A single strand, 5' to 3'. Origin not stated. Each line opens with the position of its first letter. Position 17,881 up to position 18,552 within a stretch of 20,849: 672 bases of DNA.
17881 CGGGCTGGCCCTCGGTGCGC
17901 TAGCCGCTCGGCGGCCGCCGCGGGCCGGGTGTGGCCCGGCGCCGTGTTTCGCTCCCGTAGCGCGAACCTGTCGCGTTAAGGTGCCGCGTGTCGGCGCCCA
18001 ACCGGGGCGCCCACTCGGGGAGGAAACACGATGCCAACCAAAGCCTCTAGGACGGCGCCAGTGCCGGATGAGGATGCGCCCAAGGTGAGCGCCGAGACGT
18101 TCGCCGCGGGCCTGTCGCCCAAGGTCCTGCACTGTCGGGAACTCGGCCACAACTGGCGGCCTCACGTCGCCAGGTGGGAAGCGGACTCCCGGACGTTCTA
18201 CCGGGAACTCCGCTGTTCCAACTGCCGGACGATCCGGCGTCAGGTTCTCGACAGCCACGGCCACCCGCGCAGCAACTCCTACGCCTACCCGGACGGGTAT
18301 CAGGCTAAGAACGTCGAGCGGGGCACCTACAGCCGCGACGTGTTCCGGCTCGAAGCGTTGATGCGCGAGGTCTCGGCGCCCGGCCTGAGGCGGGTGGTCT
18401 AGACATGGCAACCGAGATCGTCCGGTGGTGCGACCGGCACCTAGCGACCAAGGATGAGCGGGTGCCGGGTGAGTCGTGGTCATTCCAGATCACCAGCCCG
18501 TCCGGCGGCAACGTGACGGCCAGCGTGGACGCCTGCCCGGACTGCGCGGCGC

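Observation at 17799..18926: Repressor position occupied by two zinc proteins, one with tandem eukaryote-style C2H2 fingers on an Lsr2-N-like domain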

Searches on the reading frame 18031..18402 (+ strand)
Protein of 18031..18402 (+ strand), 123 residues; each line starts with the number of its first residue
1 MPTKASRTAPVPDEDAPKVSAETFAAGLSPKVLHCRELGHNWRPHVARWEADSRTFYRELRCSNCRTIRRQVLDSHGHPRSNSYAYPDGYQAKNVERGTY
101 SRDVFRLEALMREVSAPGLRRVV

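Call 5: search_protein_families(library=pfam, proteins=[window:18031-18402:+], max_evalue=1)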
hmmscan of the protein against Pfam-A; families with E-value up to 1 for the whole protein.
window:18031-18402:+ (123 aa): 0 families

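Call 6: search_protein_families(library=phrogs, proteins=[window:18031-18402:+], max_evalue=0.1)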
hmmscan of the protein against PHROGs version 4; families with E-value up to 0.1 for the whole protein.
window:18031-18402:+ (123 aa): 1 family
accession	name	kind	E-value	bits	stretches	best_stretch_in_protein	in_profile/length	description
phrog_4480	-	unknown function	8.7e-12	45.9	1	28-110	9-91/99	-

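Call 7: search_protein_families(library=ncbifam, proteins=[window:18031-18402:+], max_evalue=1)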
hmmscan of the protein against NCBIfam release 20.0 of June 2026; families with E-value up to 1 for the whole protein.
window:18031-18402:+ (123 aa): 0 families

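Call 10: search_dna_similar(query=window:18031-18402:+, collection=phages, mode=protein, max_evalue=0.001, max_rows=30)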
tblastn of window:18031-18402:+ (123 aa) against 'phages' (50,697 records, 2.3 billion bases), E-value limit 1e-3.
Records with a match: 2; places in all: 2; records where one place covers at least 80% of the query: 0.
Best place of each record, by identity: <60% 2.
By first word of the organism name: Nocardia 1; Gordonia 1.
By host as written in the record: Nocardia transvalensis ATCC 6865 1; Gordonia rubripertincta NRRL B-16540 1.
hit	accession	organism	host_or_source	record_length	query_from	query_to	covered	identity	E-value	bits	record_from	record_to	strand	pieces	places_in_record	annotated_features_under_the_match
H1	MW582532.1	Nocardia phage P3.1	Nocardia transvalensis ATCC 6865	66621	10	98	72%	35.1%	1e-5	48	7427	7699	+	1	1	hypothetical protein (x2)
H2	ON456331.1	Gordonia phage PokyPuppy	Gordonia rubripertincta NRRL B-16540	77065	28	93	54%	39.7%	3e-4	44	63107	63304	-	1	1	81: hypothetical protein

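Call 14: find_homologous_proteins(query=window:18031-18402:+, max_evalue=0.001)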
Query window:18031-18402:+ (123 aa): 105 proteins with E <= 0.001 among 129 candidates.
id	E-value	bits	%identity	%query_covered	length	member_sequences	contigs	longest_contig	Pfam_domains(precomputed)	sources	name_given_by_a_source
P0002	4.8e-72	258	100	92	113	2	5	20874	-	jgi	jgi:hypothetical protein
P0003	2.2e-46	175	76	82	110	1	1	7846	-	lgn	-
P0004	3.4e-37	145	63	81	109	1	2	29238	-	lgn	-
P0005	4.1e-36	142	56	100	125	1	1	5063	-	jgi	jgi:hypothetical protein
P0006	4.2e-36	142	65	80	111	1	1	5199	-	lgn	-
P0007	4.6e-35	138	62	86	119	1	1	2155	-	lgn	-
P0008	8.9e-35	137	64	80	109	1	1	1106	-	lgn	-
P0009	2.2e-34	136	60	81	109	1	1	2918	-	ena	-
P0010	3.4e-34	136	61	77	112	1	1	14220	-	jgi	jgi:hypothetical protein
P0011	4.0e-34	135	58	91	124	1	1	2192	-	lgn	-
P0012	9.1e-34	134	63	83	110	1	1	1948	-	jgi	jgi:hypothetical protein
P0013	1.1e-33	134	57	89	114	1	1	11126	-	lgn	-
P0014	2.3e-33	133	61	88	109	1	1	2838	-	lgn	-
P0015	5.1e-33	132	61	83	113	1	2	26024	-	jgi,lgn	jgi:hypothetical protein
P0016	7.2e-33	131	58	87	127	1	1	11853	-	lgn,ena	-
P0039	1.3e-29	121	56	85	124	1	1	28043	-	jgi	jgi:hypothetical protein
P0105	8.9e-13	66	42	76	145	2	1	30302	-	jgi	jgi:hypothetical protein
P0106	1.2e-11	63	50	55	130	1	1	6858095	-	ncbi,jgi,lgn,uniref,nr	ncbi:hypothetical protein [Phaeacidiphilus oryzae]|jgi:hypothetical protein|uniref:hypothetical prot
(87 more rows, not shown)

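Call 32: find_encoding_contigs(protein=P0106, flank=10000, max_places=2)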
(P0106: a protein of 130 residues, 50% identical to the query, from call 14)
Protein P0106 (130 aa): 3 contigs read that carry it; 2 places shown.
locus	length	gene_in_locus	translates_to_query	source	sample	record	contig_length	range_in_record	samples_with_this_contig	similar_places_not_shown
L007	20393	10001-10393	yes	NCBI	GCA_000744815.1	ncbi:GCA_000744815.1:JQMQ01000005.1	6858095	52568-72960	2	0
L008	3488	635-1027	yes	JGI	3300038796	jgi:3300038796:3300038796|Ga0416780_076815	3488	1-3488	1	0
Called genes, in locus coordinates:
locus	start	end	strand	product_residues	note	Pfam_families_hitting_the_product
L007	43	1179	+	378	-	PF01494:FAD_binding_3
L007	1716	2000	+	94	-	-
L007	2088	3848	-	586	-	PF00476:DNA_pol_A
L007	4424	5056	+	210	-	-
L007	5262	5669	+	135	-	PF01740:STAS, PF13466:STAS_2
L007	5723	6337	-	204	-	PF14014:DUF4230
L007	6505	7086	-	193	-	-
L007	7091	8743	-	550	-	PF01381:HTH_3 (weak), PF13560:HTH_31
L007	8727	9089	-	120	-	PF12802:MarR_2 (weak), PF03551:PadR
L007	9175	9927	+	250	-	-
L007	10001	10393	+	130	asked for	-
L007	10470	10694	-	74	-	-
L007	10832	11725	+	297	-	-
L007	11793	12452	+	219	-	PF00440:TetR_N, PF17754:TetR_C_14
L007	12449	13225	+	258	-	PF00106:adh_short, PF08659:KR, PF13561:adh_short_C2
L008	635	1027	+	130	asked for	-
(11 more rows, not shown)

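Call 33: find_encoding_contigs(protein=P0004, flank=10000, max_places=2)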
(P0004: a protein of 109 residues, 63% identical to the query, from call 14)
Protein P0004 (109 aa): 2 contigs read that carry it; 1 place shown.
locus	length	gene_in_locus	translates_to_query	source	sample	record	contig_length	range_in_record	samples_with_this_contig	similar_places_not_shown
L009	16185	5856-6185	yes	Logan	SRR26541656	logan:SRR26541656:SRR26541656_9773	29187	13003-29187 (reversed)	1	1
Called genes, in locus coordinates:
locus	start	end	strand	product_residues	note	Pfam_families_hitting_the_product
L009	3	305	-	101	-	?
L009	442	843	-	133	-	-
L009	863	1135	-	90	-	PF24623:Phage_zn_bind_8 (weak)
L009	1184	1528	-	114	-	PF01870:Hjc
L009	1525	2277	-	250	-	PF00145:DNA_methylase (weak)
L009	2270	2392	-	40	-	-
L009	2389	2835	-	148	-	PF24579:PDDEXK_14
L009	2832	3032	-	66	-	-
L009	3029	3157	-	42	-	-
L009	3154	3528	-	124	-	PF24746:DUF7694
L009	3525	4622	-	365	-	-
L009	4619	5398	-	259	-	-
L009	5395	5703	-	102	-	PF12728:HTH_17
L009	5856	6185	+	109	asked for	-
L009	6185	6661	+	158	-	PF23107:Zf-C2H2_ZNF451_C (faint), PF00096:zf-C2H2 (faint), PF13894:zf-C2H2_4 (faint)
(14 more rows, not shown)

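Call 36: search_solved_structures(query=A3, max_evalue=10, show_alignments=2)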
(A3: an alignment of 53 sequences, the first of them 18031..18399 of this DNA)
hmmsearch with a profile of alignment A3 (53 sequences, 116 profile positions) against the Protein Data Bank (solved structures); distinct sequences matched with E-value up to 10: 1.
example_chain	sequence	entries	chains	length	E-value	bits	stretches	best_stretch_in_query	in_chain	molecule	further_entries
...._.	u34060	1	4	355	2.1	11.4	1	19-54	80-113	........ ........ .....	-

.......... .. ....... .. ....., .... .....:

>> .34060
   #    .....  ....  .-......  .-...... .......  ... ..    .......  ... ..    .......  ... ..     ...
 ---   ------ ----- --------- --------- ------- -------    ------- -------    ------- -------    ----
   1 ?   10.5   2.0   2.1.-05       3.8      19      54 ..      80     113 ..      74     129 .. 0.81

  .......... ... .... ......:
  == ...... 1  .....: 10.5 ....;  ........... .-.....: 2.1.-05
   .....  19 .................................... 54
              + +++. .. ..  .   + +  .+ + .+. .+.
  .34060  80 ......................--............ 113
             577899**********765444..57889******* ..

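Call 38: find_encoding_contigs(protein=P0039, flank=10000, max_places=1)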
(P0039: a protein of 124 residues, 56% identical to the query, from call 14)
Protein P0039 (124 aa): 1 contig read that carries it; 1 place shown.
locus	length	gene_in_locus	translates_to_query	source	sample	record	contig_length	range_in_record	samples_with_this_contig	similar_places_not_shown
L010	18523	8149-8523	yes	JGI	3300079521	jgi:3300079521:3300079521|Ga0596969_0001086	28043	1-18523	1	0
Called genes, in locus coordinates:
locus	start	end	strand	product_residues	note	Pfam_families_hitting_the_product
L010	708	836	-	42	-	-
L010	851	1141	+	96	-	-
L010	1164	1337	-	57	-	-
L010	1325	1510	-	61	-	-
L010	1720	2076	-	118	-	-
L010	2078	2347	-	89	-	PF24623:Phage_zn_bind_8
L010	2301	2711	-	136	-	PF01870:Hjc (weak)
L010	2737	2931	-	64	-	-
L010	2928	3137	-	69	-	-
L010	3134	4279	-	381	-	-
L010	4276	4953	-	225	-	-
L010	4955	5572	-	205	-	PF00145:DNA_methylase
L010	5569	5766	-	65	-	-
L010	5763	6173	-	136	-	-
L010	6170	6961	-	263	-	-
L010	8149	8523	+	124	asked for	-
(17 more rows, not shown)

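Call 39: find_encoding_contigs(protein=P0105, flank=10000, max_places=1)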
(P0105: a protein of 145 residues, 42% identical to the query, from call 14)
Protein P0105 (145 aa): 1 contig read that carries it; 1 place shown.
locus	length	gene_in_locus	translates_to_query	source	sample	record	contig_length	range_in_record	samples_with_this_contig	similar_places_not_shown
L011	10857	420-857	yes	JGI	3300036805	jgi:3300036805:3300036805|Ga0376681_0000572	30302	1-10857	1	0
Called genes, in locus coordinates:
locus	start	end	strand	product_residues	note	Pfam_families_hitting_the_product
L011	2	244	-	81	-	?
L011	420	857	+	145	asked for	-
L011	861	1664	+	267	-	-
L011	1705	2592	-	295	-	PF04672:Methyltransf_19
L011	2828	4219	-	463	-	PF00083:Sugar_tr, PF07690:MFS_1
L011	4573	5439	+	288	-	PF00296:Bac_luciferase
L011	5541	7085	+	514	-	PF00083:Sugar_tr, PF07690:MFS_1, PF13347:MFS_2 (weak), PF07690:MFS_1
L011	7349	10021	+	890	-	PF00933:Glyco_hydro_3, PF01915:Glyco_hydro_3_C, PF14310:Fn3-like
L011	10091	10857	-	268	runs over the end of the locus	PF00106:adh_short, PF01370:Epimerase (weak), PF13561:adh_short_C2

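Call 47: find_related_loci(query=A4, collection=genome_contigs, flank=10000)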
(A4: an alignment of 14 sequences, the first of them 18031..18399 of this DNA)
Query A4 (123 aa) in genome_contigs; peptide patterns used: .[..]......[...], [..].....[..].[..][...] (x = any residue, [..] = any of these).
22 stretches matched a pattern; 1 encode a relative of the query (tblastn E <= 1e-3); 1 distinct loci.
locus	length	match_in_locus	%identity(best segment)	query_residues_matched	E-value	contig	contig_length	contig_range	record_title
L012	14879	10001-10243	60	35-115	3e-26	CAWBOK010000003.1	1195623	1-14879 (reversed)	MAG: uncultured Actinomycetota bacterium isolate MFD04716.bin.2.61 genome assembly, contig: contig_16924, whole genome s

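Call 49: find_related_loci(query=A4, collection=viral_contigs, flank=5000)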
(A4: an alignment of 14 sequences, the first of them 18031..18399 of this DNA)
Query A4 (123 aa) in viral_contigs; peptide patterns used: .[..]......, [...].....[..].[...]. (x = any residue, [..] = any of these).
78 stretches matched a pattern; 26 encode a relative of the query (tblastn E <= 1e-3); 26 distinct loci.
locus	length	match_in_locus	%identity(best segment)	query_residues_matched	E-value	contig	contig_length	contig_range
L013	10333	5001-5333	58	2-112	5e-39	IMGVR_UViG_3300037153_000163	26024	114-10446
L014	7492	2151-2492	54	2-115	4e-39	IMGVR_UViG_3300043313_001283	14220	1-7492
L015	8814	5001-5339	55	11-122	3e-36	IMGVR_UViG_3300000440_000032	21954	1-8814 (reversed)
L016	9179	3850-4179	52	1-116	9e-36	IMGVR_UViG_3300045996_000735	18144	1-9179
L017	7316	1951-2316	54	1-122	1e-35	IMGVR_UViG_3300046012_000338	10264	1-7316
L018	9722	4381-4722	53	9-122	6e-34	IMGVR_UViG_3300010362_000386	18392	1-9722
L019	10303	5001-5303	50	16-116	9e-33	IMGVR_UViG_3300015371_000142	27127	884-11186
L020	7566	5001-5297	54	18-116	6e-33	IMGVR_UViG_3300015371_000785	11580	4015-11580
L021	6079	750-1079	50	4-115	5e-32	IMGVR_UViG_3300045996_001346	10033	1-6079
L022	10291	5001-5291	54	20-116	1e-31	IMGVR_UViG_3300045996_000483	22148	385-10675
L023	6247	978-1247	59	24-112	5e-31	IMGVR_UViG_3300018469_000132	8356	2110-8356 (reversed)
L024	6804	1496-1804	54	19-122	6e-31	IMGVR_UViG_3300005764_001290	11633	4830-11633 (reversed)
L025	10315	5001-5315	50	6-112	3e-30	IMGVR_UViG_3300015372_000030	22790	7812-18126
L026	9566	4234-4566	47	3-116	8e-30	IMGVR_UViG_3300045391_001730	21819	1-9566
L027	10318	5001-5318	50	4-112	7e-29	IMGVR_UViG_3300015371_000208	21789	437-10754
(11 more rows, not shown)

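Call 65: search_protein_families(library=pfam, alignment_id=A3, max_evalue=10)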
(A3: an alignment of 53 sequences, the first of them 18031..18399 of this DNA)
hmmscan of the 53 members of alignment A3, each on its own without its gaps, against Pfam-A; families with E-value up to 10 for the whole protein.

A. member 1, window:18031-18399:+ (123 aa): 0 families

B. families by the number of members that match (of 53 scanned): 24 families
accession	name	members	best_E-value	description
PF20120.5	DUF6510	5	0.021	Family of unknown function (DUF6510)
PF22811.2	Zn_ribbon_NrdR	4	0.0097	Transcriptional repressor NrdR-like, N-terminal domain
PF07874.16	DUF1660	4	0.093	Prophage protein (DUF1660)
PF03811.18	Zn_ribbon_InsA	2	0.0012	InsA N-terminal domain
PF24029.1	DUF7340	2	0.052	Domain of unknown function (DUF7340)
PF01155.25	HypA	2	0.066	Hydrogenase/urease nickel incorporation, metallochaperone, hypA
PF05964.19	FYRN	2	0.17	F/Y-rich N-terminus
PF25206.1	DUF7836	2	0.18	Domain of unknown function (DUF7836)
PF21276.3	ZNF512_C2HC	1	0.013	Zinc finger protein 512, C2HC zinc finger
PF21074.2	GDH_C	1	0.055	Glutamate dehydrogenase, C-terminal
PF06676.16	DUF1178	1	0.056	Protein of unknown function (DUF1178)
PF12221.13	HflK_N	1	0.071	Bacterial membrane protein N terminal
PF24873.1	DUF2110_C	1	0.096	DUF2110 C-terminal domain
PF08674.15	AChE_tetra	1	0.099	Acetylcholinesterase tetramerisation domain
PF10776.14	DUF2600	1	0.12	Protein of unknown function (DUF2600)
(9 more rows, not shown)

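Call 66: search_protein_families(library=padloc, proteins=[window:18031-18402:+], max_evalue=1)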
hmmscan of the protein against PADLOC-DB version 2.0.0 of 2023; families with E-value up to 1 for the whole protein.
window:18031-18402:+ (123 aa): 0 families

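Call 68: get_annotated_region(hit=H1, flank=4000)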
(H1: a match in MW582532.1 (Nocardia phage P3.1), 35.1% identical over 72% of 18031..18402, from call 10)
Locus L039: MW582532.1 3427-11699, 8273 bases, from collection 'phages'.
description: Nocardia phage P3.1, complete genome.
organism: Nocardia phage P3.1 (NCBI taxid 2815755)
taxonomy: Viruses; Duplodnaviria; Heunggongvirae; Uroviricota; Caudoviricetes
host: Nocardia transvalensis ATCC 6865; source: fishing ground; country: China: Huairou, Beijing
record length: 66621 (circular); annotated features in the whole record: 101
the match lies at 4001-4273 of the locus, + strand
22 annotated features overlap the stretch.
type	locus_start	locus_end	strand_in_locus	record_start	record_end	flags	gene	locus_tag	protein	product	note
CDS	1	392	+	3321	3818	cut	-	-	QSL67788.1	hypothetical protein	-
CDS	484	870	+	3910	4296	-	-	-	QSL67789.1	hypothetical protein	-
CDS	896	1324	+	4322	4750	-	-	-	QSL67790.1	hypothetical protein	-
CDS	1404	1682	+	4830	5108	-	-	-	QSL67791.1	hypothetical protein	-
CDS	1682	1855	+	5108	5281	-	-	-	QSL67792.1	hypothetical protein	-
CDS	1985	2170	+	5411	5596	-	-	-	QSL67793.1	hypothetical protein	-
CDS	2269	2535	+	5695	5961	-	-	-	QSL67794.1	hypothetical protein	-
CDS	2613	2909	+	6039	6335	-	-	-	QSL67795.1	hypothetical protein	-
CDS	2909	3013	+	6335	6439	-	-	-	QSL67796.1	hypothetical protein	-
CDS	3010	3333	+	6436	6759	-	-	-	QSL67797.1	hypothetical protein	-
CDS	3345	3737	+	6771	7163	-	-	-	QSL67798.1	hypothetical protein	-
CDS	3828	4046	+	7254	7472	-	-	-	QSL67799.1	hypothetical protein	-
CDS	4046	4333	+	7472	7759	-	-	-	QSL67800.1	hypothetical protein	-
CDS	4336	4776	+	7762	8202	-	-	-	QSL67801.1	hypothetical protein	-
CDS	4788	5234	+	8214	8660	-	-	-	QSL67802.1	hypothetical protein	-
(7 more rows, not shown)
